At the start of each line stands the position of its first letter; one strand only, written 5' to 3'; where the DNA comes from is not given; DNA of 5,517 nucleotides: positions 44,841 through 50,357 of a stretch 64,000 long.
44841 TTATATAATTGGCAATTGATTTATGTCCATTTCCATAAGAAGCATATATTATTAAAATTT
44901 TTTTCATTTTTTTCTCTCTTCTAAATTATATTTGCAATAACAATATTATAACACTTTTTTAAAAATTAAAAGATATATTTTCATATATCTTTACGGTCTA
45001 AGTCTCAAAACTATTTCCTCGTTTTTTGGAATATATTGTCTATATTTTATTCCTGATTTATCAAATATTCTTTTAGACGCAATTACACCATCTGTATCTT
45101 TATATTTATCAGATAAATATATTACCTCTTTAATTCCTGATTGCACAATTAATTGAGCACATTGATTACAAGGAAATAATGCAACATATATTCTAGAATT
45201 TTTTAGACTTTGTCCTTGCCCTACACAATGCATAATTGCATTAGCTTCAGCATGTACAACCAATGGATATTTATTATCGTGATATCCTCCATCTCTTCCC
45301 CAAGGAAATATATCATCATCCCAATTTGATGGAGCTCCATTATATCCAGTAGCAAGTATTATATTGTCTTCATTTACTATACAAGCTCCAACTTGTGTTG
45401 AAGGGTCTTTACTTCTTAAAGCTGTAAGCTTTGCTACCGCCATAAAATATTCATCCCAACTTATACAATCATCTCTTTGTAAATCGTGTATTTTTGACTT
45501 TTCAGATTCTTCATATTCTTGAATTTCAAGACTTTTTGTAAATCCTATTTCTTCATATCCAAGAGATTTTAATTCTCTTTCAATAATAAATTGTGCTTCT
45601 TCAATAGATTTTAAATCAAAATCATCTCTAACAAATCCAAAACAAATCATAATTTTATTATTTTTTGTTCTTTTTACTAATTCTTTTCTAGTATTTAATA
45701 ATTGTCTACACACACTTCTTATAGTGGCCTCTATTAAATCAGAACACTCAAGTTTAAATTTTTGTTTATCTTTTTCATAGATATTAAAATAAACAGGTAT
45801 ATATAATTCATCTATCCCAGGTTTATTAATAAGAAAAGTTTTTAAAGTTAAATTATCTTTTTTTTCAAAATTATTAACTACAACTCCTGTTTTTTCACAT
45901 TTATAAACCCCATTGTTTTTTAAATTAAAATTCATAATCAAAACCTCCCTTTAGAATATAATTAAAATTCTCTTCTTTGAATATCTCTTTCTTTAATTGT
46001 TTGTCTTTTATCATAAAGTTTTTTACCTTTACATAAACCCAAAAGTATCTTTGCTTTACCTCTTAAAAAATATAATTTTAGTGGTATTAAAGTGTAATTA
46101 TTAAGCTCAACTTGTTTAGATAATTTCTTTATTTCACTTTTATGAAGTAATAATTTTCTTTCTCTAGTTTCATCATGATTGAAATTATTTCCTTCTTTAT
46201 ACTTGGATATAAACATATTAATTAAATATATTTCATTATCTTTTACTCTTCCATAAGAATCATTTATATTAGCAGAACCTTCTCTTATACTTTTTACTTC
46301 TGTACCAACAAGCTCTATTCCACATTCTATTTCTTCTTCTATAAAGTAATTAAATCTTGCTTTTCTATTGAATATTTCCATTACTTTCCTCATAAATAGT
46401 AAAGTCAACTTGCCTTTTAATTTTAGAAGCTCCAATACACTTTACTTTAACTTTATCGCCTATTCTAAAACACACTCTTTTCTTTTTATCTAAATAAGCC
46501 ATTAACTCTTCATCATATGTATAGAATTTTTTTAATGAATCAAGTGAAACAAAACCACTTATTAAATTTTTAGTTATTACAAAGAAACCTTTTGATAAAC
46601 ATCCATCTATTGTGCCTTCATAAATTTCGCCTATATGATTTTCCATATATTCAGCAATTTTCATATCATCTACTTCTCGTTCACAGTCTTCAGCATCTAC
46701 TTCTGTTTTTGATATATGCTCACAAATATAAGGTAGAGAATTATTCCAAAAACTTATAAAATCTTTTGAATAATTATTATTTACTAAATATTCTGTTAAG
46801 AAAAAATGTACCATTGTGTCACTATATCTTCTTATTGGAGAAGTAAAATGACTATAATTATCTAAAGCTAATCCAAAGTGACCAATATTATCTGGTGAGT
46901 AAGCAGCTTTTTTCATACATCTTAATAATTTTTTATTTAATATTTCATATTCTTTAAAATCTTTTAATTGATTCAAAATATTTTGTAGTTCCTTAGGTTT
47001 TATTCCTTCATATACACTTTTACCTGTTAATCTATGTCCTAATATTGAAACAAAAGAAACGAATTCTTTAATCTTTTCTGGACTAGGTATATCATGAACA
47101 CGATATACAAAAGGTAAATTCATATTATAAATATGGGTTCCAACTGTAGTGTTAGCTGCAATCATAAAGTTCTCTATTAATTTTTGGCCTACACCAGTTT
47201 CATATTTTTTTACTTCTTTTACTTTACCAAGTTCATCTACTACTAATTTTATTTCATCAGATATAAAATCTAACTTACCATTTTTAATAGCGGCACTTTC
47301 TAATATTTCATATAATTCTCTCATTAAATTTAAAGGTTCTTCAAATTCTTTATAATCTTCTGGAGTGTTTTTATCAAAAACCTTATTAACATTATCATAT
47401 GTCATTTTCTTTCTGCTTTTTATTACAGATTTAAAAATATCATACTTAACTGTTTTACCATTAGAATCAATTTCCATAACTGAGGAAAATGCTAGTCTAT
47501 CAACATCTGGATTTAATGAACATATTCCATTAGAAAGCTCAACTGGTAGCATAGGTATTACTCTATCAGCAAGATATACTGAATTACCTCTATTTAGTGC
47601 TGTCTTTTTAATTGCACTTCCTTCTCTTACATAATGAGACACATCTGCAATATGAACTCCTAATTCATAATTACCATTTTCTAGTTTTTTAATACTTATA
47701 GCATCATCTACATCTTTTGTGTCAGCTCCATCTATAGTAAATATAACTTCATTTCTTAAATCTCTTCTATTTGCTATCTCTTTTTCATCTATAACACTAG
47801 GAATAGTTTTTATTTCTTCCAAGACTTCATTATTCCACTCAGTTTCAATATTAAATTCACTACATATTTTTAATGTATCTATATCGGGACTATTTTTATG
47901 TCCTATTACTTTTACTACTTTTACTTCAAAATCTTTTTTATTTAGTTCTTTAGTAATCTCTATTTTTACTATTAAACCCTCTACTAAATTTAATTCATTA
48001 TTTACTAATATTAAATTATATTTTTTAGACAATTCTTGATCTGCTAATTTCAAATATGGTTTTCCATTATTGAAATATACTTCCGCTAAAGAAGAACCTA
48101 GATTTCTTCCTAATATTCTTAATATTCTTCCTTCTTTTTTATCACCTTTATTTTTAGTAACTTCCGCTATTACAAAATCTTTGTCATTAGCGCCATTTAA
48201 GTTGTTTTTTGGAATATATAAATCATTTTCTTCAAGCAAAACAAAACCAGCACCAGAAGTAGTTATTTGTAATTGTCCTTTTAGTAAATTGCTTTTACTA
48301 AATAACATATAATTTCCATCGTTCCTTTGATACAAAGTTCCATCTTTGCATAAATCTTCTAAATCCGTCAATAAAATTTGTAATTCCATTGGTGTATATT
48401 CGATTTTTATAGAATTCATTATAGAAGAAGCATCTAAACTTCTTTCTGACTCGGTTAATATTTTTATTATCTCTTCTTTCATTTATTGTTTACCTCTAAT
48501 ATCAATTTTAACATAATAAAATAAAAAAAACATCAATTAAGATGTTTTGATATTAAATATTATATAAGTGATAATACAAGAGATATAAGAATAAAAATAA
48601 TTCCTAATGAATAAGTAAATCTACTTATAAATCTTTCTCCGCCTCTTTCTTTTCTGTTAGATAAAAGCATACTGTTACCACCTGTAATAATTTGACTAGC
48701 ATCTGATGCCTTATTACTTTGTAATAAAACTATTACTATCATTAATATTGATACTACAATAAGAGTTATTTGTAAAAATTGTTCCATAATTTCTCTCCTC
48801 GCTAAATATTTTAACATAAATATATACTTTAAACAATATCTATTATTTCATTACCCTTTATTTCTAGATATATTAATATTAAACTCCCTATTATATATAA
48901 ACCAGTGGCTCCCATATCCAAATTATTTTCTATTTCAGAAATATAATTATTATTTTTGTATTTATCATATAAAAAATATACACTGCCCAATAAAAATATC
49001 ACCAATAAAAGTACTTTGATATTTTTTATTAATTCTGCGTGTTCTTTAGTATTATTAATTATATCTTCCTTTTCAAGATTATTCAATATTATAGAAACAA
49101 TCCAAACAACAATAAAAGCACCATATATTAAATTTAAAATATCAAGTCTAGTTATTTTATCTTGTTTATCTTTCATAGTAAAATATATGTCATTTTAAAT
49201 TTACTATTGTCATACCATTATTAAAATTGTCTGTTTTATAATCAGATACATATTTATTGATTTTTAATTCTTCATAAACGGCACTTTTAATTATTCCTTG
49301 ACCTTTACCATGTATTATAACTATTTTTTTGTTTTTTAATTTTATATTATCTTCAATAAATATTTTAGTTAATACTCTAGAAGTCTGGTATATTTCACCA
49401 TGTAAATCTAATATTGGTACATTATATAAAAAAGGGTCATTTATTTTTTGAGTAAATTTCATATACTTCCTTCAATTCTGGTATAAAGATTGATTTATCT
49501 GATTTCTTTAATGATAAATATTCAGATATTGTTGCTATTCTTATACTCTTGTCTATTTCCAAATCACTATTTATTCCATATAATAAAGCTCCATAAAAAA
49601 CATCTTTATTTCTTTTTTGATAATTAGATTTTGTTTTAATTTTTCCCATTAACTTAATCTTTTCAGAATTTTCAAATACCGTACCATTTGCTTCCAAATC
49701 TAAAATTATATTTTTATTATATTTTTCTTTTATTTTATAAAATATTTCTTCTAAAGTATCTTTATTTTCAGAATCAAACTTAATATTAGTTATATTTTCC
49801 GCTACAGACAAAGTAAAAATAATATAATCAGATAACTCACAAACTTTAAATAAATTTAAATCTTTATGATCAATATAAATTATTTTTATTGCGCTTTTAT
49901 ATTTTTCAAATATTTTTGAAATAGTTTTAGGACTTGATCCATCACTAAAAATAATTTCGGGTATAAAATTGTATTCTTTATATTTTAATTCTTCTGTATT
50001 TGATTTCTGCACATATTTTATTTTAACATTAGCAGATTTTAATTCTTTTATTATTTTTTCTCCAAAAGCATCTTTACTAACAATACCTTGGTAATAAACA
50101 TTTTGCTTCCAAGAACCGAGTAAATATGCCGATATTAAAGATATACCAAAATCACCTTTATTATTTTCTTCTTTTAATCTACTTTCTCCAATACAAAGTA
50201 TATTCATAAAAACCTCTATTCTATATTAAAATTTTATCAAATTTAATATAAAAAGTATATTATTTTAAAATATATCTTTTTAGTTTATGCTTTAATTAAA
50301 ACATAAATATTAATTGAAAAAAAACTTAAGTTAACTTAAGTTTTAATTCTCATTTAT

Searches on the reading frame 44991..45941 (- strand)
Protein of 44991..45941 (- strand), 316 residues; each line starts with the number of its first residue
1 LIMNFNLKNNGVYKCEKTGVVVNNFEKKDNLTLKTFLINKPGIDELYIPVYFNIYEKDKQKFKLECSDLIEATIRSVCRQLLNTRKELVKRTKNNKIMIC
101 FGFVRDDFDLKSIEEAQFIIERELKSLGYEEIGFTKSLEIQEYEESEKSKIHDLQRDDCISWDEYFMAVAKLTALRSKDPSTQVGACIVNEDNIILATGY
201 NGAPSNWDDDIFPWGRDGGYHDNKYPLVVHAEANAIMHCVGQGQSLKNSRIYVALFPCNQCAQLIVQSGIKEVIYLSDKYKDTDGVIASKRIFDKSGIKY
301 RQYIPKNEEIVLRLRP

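Call 16: search_protein_families(library=pfam, proteins=[window:44991-45941:-], max_evalue=0.01)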
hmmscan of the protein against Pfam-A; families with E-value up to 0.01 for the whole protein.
window:44991-45941:- (316 aa): 3 families
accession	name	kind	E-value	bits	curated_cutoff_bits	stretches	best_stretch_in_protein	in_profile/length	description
PF00383.29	dCMP_cyt_deam_1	-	7.7e-27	93.6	25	1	161-276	2-101/102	Cytidine and deoxycytidylate deaminase zinc-binding region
PF14437.12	MafB19-deam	-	3.2e-16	60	27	1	161-281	2-105/142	MafB19-like deaminase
PF14439.12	Bd3614-deam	-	0.00034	21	38.5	1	227-299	33-108/113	Bd3614-like deaminase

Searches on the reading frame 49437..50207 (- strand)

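Call 64: search_protein_families(library=pfam, proteins=[window:49437-50207:-], max_evalue=0.001)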
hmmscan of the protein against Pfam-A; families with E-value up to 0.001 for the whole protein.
window:49437-50207:- (256 aa): 2 families
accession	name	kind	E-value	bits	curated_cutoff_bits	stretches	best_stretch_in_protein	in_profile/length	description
PF00294.29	PfkB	-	5.3e-08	33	25.8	0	29-72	45-88/302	pfkB family carbohydrate kinase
PF22298.2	Tsr1_G-like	-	2.7e-05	24.5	27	1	91-140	36-86/161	Tsr1, G-like domain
